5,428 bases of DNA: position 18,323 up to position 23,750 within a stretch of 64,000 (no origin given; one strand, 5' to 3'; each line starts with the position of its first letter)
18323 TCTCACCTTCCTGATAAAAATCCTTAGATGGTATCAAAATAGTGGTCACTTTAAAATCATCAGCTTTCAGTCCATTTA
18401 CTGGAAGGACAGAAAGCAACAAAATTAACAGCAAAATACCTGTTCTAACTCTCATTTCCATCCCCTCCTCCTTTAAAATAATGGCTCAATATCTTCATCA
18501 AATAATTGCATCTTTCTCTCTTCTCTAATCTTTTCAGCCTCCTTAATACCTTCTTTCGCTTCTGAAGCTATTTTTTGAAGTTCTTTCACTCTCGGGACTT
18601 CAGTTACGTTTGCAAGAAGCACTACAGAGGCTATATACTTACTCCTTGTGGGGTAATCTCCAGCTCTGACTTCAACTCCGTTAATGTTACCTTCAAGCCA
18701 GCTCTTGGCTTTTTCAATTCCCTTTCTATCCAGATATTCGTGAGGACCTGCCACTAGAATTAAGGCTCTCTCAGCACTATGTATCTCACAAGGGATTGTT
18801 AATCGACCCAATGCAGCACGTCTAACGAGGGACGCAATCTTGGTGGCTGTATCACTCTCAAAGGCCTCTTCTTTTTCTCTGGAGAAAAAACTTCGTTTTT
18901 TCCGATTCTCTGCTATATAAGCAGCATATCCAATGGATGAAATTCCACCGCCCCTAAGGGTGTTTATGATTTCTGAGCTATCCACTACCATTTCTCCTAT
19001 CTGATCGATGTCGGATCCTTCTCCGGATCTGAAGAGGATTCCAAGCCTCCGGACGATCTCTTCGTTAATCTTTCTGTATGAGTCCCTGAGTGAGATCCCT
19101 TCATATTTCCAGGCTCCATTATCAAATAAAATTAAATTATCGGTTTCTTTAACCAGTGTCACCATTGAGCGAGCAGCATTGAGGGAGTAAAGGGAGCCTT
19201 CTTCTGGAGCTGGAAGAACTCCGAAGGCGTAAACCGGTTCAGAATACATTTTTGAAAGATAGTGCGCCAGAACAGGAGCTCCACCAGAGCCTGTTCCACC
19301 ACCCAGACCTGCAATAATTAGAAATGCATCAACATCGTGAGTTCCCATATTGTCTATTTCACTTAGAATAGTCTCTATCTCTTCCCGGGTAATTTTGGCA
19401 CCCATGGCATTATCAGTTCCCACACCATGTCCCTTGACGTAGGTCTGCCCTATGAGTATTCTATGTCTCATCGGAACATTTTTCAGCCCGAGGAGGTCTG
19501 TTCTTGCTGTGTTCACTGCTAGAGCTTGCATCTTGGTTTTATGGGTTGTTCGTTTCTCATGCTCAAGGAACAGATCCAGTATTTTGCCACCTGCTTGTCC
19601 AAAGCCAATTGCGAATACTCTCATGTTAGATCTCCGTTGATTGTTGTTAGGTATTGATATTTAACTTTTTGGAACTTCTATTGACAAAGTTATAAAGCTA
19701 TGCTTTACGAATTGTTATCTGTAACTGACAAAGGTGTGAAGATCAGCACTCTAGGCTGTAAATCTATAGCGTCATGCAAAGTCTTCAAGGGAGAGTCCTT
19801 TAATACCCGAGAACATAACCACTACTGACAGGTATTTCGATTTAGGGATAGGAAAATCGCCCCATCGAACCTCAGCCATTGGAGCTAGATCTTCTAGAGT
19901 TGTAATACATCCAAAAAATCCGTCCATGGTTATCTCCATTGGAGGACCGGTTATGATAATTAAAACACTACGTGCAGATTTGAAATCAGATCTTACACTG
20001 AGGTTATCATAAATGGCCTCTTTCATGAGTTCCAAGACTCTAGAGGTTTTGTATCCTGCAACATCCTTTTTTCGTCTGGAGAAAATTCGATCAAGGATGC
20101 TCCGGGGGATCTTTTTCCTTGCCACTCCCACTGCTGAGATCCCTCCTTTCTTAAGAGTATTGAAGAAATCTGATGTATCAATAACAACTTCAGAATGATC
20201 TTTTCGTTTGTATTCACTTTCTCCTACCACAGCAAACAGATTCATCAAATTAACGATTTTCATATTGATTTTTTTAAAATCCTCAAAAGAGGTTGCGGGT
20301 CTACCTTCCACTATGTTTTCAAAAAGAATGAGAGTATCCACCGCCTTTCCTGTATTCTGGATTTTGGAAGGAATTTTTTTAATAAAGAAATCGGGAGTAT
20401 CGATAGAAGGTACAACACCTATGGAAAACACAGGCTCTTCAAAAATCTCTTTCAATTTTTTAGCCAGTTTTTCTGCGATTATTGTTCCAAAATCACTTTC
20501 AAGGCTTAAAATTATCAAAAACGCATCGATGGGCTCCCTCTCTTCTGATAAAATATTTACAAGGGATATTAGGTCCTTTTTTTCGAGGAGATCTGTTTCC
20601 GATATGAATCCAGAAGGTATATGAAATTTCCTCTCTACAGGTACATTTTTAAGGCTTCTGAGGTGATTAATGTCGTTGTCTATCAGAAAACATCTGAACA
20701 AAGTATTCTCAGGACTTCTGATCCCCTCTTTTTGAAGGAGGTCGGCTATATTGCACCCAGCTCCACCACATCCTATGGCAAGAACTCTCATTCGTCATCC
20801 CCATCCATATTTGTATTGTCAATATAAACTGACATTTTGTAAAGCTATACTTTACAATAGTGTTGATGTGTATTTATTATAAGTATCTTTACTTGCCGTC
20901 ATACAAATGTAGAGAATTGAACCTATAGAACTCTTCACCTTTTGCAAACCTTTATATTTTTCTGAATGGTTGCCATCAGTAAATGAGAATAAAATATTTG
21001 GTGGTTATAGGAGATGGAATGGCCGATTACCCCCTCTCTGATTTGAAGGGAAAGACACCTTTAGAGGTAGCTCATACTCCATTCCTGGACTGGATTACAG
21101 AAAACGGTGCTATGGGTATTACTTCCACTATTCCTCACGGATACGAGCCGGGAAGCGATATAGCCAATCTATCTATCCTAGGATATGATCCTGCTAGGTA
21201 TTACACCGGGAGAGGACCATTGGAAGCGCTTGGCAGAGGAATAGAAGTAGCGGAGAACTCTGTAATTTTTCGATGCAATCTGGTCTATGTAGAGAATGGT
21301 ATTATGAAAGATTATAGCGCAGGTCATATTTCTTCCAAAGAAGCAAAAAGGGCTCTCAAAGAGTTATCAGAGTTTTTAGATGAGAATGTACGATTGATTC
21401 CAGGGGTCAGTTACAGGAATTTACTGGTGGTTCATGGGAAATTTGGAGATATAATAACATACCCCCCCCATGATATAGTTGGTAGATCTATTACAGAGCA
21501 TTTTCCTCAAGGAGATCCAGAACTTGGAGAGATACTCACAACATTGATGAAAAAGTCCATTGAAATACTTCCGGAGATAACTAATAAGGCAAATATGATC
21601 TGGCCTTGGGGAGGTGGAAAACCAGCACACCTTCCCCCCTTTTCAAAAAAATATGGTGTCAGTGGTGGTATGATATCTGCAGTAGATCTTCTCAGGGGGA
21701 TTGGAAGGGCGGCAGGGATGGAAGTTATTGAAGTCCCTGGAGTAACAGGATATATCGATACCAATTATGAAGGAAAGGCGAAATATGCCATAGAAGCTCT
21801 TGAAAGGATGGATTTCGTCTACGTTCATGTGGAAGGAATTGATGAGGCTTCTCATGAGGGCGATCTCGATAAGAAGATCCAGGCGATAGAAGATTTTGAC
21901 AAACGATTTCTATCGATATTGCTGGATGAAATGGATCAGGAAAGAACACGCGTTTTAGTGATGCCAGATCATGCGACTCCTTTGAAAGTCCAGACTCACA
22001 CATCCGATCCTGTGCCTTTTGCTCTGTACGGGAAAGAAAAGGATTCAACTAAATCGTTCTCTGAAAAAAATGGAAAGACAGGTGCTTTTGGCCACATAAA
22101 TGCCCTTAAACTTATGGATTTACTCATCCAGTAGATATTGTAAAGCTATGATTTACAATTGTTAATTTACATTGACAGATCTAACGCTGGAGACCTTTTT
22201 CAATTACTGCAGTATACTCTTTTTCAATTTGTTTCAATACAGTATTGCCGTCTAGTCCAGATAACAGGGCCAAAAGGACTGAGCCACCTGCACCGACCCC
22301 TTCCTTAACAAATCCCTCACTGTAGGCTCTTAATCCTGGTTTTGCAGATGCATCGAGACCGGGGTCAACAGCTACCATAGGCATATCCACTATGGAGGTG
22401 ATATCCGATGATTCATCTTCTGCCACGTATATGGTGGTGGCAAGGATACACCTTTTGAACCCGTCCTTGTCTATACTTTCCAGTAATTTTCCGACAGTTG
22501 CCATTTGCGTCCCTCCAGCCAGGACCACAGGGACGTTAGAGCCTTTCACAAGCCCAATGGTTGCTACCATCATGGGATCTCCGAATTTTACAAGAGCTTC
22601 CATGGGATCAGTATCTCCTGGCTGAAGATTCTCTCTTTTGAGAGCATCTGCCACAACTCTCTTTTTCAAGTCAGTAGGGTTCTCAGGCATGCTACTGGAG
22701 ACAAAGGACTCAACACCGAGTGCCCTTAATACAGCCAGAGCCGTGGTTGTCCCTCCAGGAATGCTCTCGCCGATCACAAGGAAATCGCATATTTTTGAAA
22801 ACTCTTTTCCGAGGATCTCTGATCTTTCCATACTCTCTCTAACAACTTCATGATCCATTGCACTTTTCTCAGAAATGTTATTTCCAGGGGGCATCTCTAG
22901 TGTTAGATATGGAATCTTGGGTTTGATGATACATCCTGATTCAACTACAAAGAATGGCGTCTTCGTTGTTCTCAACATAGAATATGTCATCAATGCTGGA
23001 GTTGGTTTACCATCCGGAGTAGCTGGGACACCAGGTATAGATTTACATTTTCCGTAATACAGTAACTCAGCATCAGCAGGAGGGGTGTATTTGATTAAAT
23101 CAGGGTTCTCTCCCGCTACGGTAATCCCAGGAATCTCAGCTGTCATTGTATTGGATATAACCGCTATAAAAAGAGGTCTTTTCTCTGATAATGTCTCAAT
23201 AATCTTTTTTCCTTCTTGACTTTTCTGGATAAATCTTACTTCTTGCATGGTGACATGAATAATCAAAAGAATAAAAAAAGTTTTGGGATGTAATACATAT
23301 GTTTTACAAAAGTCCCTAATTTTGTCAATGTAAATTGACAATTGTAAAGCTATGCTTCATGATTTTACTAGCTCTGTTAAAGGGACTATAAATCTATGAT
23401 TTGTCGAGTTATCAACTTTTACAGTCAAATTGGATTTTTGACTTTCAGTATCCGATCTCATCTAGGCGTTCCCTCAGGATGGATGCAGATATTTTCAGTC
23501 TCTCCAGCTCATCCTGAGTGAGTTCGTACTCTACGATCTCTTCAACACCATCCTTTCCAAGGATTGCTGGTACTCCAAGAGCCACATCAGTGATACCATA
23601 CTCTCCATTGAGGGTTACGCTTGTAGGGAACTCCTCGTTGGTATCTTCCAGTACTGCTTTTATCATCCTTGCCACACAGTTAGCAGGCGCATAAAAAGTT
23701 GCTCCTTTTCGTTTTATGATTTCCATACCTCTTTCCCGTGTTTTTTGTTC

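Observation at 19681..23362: Mirror-alternating composite palindromes (P1/P2) occupy four consecutive intergenic regions and bracket three genes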

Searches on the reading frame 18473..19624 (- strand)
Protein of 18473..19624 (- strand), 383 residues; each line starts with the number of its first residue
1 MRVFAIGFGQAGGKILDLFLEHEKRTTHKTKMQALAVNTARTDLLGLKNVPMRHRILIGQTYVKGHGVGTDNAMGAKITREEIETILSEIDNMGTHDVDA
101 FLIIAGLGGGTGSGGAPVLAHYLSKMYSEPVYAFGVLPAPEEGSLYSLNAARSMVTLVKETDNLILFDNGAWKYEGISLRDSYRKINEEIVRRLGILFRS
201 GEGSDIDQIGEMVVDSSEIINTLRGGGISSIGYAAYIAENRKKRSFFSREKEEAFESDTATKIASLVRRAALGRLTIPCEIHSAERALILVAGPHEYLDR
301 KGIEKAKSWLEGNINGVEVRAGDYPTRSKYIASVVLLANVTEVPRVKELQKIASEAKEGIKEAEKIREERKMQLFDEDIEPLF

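Call 8: search_protein_families(library=pfam, proteins=[window:18473-19624:-])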
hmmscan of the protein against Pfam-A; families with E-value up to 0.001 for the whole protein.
window:18473-19624:- (383 aa): 3 families
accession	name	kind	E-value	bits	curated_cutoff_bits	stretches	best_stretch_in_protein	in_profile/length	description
PF21011.2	CetZ_C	-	8.1e-69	231.1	21.6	1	178-355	3-180/180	Tubulin-like CetZ, C-terminal domain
PF00091.31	Tubulin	-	4.4e-30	105.8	33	1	3-172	2-185/190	Tubulin/FtsZ family, GTPase domain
PF13809.12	Tubulin_2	-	0.00029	20.6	27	1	80-159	136-233/356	Tubulin like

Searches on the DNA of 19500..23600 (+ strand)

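Call 47: search_rna_families(source=window, start=19500, end=23600, threshold=evalue, max_evalue=1)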
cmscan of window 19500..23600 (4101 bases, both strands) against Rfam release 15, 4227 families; matches with E-value up to 1: 0.
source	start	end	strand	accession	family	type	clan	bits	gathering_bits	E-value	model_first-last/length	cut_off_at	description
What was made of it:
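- On Known structured RNA or intrinsic terminator: No Rfam match at E<=1 in 19500-23600 (call 47).
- Rfam gives no match (call 47).
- Tried and rejected: Rfam: no match (call 47).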

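Call 60: search_dna_similar(query=window:23285-23365:+, collection=phages, mode=distant, max_evalue=0.01)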
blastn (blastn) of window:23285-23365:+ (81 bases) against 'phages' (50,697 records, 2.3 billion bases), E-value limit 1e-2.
No match.
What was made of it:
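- Tried and rejected: Phage and archaeal-virus BLAST of e4: no match (call 60).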

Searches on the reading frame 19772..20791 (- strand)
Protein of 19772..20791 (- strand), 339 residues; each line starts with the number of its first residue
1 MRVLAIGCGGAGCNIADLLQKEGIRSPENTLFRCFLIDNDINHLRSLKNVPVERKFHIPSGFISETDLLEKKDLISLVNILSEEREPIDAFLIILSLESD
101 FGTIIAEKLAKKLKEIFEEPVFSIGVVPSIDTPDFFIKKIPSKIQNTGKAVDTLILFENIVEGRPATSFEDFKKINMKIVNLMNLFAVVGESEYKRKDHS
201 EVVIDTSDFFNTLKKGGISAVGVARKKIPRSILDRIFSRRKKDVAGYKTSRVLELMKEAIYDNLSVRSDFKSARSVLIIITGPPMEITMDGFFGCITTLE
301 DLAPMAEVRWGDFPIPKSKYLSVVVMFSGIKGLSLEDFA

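Call 8: search_protein_families(library=pfam, proteins=[window:19772-20791:-])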
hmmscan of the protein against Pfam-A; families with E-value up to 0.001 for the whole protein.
window:19772-20791:- (339 aa): 2 families
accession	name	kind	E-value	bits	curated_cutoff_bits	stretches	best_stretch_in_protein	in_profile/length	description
PF21011.2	CetZ_C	-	4.2e-28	98.5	21.6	1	171-331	7-166/180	Tubulin-like CetZ, C-terminal domain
PF00091.31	Tubulin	-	3.3e-09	37.7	33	1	3-159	2-182/190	Tubulin/FtsZ family, GTPase domain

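Call 11: find_encoding_contigs(protein=window:19772-20791:-, flank=10000, max_places=10)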
Protein window:19772-20791:- (339 aa): 3 contigs read that carry it; 2 places shown.
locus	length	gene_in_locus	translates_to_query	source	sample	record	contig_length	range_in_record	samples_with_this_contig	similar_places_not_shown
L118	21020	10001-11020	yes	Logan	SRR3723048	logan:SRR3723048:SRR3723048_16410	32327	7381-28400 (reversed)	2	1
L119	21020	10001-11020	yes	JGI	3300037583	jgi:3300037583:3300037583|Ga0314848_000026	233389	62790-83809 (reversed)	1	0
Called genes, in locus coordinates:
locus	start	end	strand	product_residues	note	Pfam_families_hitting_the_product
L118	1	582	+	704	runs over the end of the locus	PF17207:MCM_OB, PF00493:MCM, PF07726:AAA_3 (faint), PF07728:AAA_5, PF01078:Mg_chelatase (weak), PF17855:MCM_lid, PF22798:DUF5817_CT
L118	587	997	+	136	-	PF01873:eIF-5_eIF-2B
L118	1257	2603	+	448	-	PF13433:Peripla_BP_5 (weak), PF13458:Peripla_BP_6, PF01094:ANF_receptor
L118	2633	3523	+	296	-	PF02653:BPD_transp_2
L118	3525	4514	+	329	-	PF02653:BPD_transp_2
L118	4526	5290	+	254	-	PF00005:ABC_tran, PF13304:AAA_21 (faint)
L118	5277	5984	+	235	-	PF00005:ABC_tran, PF02463:SMC_N (faint), PF13175:AAA_15 (weak), PF13476:AAA_23 (weak), PF13304:AAA_21 (faint)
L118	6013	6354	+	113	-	PF01050:MannoseP_isomer (weak), PF02311:AraC_binding, PF07883:Cupin_2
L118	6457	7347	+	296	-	PF00056:Ldh_1_N, PF02866:Ldh_1_C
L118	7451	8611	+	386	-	PF02277:DBI_PRT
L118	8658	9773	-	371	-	PF01676:Metalloenzyme, PF10143:PhosphMutase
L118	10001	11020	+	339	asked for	PF00091:Tubulin, PF21011:CetZ_C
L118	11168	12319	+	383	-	PF00091:Tubulin, PF21011:CetZ_C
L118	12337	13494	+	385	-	-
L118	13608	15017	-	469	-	PF00291:PALP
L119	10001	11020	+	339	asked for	PF00091:Tubulin, PF21011:CetZ_C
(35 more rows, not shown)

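Call 12: find_homologous_proteins(query=window:19772-20791:-, max_evalue=1e-20)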
Query window:19772-20791:- (339 aa): 5 proteins with E <= 1e-20 among 4349 candidates.
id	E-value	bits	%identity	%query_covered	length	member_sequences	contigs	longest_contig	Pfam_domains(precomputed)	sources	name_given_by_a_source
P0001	7.9e-213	724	98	100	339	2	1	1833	PF21011.3,PF00091.32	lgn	-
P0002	9.6e-116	405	56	98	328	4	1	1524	PF21011.3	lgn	-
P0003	6.3e-115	402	56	98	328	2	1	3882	PF21011.3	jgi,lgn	-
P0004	2.4e-64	236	40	98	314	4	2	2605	PF21011.3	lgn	-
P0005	2.0e-44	170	36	98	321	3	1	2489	PF21011.3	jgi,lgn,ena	-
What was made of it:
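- Tried and rejected: The paralog search gave one 98% strain and then only 56% or lower (call 12).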

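Call 13: find_encoding_contigs(protein=P0003, flank=10000, max_places=6)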
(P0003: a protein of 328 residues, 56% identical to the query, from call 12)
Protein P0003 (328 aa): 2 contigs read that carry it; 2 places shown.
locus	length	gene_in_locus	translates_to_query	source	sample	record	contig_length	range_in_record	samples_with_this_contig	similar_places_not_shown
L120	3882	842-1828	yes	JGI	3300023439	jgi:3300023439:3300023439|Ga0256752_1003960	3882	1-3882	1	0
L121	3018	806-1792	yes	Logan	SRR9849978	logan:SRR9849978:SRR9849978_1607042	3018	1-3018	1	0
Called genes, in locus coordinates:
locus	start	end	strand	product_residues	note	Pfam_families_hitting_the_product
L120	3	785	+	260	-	?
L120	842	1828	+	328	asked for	PF21011:CetZ_C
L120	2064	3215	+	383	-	PF00091:Tubulin, PF21011:CetZ_C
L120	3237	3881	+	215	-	?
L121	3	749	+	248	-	?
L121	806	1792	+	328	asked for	PF21011:CetZ_C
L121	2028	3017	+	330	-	?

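Call 14: find_encoding_contigs(protein=P0004, flank=10000, max_places=6)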
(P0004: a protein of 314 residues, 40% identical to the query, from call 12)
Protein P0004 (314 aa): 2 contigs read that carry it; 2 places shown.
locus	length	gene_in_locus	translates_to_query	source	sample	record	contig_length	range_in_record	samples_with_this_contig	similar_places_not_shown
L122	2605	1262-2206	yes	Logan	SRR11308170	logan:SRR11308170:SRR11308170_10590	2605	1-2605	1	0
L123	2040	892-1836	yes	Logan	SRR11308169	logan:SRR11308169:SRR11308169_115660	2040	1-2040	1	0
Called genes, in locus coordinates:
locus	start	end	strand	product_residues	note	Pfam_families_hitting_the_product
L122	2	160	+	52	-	?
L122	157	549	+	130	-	PF01989:AcnX_swivel_put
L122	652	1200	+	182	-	PF00293:NUDIX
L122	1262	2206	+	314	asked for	PF21011:CetZ_C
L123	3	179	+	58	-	?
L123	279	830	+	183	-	PF00293:NUDIX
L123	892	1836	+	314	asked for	PF21011:CetZ_C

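Call 15: find_encoding_contigs(protein=P0005, flank=10000, max_places=6)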
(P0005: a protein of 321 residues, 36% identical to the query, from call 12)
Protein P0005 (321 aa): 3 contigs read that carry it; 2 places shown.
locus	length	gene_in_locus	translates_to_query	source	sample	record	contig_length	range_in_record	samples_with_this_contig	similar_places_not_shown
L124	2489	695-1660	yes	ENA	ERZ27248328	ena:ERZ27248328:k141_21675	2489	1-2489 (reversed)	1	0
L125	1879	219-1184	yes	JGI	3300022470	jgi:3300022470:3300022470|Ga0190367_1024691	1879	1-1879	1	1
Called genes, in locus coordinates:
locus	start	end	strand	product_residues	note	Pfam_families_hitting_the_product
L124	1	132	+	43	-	?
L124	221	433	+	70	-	-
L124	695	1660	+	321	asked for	PF21011:CetZ_C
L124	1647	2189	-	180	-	PF01944:SpoIIM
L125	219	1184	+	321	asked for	PF21011:CetZ_C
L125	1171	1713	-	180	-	PF01944:SpoIIM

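Call 33: find_encoding_contigs(protein=P0001, flank=10000, max_places=6)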
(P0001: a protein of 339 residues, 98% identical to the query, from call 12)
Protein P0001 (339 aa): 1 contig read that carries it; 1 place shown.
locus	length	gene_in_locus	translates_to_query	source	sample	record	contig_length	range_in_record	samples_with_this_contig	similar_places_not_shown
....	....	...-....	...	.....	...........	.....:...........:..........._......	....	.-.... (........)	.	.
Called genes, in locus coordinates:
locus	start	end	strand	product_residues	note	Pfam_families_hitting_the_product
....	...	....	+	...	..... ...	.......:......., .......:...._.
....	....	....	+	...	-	?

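Call 54: search_protein_families(library=pfam, proteins=[L120:3-785:+, L120:3237-3881:+, L124:221-433:+])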
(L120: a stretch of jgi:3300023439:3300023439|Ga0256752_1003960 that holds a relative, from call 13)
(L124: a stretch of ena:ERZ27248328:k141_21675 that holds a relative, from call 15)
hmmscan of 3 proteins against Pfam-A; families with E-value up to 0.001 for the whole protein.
L120:3-785:+ (260 aa): 1 family
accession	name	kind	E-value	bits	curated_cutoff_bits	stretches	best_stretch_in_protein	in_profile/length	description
PF01699.29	Na_Ca_ex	-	4.1e-19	69.5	24.9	1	121-257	4-150/151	Sodium/calcium exchanger protein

L120:3237-3881:+ (215 aa): 0 families

L124:221-433:+ (70 aa): 0 families
